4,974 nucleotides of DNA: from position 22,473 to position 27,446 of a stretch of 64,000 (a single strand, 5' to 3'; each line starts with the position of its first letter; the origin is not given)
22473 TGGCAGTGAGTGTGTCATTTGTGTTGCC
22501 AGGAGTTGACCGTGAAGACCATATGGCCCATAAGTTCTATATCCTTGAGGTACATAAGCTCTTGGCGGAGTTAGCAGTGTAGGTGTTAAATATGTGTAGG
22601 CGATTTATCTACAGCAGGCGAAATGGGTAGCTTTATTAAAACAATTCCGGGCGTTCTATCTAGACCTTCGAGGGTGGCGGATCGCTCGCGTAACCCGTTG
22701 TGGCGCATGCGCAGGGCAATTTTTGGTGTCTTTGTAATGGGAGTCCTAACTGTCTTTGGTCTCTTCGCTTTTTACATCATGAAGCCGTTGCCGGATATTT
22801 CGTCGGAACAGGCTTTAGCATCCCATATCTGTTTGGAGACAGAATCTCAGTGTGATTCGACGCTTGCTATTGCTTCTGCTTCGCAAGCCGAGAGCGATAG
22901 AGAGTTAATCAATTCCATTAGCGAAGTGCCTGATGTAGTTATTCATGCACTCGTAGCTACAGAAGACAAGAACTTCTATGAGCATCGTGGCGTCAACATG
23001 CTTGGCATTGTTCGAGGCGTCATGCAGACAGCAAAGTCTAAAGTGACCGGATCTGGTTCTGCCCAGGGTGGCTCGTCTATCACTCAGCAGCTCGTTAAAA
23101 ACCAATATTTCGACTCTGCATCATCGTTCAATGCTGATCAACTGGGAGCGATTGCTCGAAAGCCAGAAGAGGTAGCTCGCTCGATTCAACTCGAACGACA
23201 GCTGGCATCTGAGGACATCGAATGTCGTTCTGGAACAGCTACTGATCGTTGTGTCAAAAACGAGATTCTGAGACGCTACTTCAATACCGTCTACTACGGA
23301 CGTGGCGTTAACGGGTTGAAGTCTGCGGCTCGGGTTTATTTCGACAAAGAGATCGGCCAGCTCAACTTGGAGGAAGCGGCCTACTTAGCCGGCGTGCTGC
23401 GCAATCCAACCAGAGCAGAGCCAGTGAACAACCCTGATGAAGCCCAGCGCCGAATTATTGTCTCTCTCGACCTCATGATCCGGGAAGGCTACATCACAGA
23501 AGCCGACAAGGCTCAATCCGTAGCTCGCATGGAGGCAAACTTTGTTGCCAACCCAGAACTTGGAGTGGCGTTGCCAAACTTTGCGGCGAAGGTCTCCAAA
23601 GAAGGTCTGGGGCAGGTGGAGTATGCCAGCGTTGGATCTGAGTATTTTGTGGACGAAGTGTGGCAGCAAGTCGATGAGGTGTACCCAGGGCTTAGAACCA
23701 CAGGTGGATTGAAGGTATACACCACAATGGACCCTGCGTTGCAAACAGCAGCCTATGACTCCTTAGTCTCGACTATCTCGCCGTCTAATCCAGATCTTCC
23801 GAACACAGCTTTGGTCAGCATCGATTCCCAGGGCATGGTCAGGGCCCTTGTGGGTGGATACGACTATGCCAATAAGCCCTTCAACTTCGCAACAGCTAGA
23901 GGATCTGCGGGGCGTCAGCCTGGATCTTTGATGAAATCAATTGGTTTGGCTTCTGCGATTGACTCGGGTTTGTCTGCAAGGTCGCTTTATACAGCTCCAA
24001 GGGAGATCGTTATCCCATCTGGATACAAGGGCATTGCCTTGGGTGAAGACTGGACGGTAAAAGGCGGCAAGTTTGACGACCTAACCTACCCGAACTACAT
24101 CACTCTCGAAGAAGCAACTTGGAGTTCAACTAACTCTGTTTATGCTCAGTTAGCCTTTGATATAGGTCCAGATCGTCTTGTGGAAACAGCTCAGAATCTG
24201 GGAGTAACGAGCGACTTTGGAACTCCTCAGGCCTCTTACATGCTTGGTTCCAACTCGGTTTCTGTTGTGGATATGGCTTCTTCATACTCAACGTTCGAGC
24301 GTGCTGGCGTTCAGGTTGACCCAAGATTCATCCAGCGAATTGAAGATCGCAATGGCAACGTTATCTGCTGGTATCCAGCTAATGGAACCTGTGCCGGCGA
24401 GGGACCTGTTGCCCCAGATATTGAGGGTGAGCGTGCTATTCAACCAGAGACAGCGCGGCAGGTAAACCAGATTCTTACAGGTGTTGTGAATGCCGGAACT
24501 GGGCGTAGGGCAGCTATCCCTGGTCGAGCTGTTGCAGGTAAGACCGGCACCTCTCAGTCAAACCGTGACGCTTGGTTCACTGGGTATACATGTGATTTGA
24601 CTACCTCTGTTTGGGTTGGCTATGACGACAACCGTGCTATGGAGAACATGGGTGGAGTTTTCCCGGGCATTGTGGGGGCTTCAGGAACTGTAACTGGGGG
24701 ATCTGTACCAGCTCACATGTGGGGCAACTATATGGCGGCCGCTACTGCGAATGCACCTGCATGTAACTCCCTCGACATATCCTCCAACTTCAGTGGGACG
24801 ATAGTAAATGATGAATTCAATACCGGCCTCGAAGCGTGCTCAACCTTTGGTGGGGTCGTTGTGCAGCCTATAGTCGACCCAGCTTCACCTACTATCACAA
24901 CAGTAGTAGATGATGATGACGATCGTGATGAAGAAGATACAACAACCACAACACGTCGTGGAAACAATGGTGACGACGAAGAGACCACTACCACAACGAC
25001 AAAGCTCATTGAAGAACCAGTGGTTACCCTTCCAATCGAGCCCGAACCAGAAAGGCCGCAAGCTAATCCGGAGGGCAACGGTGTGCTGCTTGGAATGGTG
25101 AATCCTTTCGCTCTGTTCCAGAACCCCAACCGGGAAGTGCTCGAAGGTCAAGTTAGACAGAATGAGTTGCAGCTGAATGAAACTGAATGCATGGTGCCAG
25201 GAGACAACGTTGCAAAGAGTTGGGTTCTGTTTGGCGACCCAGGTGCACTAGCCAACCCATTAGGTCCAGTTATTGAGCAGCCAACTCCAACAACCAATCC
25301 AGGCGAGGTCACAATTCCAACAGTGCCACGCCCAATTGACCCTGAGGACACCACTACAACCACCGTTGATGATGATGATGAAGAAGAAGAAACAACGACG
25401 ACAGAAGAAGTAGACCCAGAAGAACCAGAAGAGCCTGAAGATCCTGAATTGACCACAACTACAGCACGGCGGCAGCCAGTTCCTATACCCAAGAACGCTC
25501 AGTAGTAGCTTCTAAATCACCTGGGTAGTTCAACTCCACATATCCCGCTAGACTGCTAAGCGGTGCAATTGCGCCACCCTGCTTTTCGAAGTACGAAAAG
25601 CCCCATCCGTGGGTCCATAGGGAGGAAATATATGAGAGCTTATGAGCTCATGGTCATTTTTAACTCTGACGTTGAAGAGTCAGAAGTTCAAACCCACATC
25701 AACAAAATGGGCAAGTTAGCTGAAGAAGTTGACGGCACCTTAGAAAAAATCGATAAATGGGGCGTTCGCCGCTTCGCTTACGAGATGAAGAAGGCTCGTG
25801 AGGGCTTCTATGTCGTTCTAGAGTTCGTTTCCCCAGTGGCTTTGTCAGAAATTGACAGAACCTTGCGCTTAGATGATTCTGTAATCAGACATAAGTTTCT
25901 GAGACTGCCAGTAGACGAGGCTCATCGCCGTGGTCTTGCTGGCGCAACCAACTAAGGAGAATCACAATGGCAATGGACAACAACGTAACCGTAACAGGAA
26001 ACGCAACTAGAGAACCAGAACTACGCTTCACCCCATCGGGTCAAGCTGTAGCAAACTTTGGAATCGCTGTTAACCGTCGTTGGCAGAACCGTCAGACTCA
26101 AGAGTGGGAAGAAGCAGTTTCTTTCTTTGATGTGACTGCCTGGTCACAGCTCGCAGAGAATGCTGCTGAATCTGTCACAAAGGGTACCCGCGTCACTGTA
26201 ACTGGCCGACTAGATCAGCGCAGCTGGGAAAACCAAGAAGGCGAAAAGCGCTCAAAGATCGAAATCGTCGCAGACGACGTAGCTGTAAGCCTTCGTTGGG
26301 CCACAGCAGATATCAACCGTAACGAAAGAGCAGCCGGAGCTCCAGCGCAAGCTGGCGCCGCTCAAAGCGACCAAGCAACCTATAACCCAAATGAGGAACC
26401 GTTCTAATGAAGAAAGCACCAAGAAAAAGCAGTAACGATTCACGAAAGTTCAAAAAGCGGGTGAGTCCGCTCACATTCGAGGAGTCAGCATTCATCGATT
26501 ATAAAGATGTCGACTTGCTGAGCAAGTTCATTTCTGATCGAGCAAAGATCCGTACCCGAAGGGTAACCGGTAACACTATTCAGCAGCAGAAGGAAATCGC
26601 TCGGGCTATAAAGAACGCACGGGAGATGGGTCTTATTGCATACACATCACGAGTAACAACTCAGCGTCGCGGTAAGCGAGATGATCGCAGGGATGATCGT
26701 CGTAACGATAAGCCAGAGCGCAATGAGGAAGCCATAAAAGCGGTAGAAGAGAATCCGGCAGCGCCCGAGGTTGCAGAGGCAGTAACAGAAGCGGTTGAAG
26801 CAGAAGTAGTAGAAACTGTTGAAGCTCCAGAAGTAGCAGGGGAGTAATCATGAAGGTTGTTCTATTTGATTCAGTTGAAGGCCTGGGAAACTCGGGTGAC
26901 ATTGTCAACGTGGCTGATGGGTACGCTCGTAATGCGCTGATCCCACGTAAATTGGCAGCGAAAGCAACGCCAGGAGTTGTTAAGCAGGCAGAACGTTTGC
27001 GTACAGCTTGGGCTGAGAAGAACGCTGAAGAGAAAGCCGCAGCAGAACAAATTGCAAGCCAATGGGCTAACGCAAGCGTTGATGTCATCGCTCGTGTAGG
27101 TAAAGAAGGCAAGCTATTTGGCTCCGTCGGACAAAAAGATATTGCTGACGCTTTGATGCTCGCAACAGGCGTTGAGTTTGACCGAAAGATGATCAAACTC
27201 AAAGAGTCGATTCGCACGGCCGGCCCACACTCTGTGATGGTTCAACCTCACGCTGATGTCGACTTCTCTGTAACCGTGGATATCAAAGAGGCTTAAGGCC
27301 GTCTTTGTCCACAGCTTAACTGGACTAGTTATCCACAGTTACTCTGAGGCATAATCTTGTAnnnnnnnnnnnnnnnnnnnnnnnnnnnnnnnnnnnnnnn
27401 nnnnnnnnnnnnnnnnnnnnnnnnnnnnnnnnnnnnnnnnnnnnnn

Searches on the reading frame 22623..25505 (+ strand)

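Call 40: search_protein_families(library=pfam, proteins=[window:22623-25505:+], max_evalue=0.001)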
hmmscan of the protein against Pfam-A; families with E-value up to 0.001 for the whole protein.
window:22623-25505:+ (960 aa): 2 families
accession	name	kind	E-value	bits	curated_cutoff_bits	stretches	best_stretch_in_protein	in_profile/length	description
PF00912.28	Transgly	-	8.7e-46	156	27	1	89-285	10-177/178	Transglycosylase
PF00905.27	Transpeptidase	-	4.1e-26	92.3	22.1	1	402-666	9-274/299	Penicillin binding protein transpeptidase domain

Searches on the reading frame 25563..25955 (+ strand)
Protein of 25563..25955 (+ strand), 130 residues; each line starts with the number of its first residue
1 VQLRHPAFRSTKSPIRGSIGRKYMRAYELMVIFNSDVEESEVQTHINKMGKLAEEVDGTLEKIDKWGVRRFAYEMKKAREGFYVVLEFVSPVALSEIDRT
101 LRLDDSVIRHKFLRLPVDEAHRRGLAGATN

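Call 73: search_protein_families(library=pfam, proteins=[window:25563-25955:+], max_evalue=0.0001)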
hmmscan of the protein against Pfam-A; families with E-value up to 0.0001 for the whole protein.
window:25563-25955:+ (130 aa): 1 family
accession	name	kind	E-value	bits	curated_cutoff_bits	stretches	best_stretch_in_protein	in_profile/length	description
PF01250.22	Ribosomal_S6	-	2.7e-25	88.8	27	1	27-114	2-90/90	Ribosomal protein S6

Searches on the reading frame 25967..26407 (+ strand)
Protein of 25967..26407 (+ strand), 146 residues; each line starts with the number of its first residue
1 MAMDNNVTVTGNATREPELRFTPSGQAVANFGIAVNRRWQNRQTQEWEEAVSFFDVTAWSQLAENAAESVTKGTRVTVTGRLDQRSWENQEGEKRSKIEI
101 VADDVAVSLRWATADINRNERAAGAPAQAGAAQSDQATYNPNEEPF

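Call 116: search_protein_families(library=pfam, proteins=[window:25967-26407:+], max_evalue=0.001)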
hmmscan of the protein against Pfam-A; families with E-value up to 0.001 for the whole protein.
window:25967-26407:+ (146 aa): 3 families
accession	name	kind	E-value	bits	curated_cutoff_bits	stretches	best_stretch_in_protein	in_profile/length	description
PF00436.31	SSB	-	2.3e-35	121.2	26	1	5-106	2-102/104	Single-strand binding protein family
PF22657.2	SSB_1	-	0.00024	21.7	27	1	5-89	1-82/91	Another single-strand binding protein family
PF01336.31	tRNA_anti-codon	-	0.00024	21.4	27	1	54-105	29-72/75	OB-fold nucleic acid binding domain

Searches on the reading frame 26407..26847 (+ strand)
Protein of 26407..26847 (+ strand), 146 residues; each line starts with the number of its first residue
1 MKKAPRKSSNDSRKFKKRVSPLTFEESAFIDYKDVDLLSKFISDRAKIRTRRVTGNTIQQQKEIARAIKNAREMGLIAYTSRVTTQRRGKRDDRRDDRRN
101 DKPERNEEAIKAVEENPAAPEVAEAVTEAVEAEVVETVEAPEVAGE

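Call 116: search_protein_families(library=pfam, proteins=[window:26407-26847:+], max_evalue=0.001)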
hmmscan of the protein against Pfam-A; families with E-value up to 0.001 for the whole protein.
window:26407-26847:+ (146 aa): 1 family
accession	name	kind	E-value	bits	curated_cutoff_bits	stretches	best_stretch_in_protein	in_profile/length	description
PF01084.26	Ribosomal_S18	-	3.1e-22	78.9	21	1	29-77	4-52/52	Ribosomal protein S18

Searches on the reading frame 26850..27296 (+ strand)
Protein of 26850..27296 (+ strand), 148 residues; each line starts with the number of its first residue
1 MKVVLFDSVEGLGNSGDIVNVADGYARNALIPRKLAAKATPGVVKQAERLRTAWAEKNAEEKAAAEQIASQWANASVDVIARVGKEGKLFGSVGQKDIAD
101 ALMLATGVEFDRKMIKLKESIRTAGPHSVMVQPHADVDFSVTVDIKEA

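Call 116: search_protein_families(library=pfam, proteins=[window:26850-27296:+], max_evalue=0.001)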
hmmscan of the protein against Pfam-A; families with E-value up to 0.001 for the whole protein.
window:26850-27296:+ (148 aa): 2 families
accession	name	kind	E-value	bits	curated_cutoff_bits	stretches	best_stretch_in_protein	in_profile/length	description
PF03948.19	Ribosomal_L9_C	-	2.4e-21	76.4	23.2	1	63-146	1-85/86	Ribosomal protein L9, C-terminal domain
PF01281.25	Ribosomal_L9_N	-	7.9e-20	70.6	20.7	1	1-46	1-46/47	Ribosomal protein L9, N-terminal domain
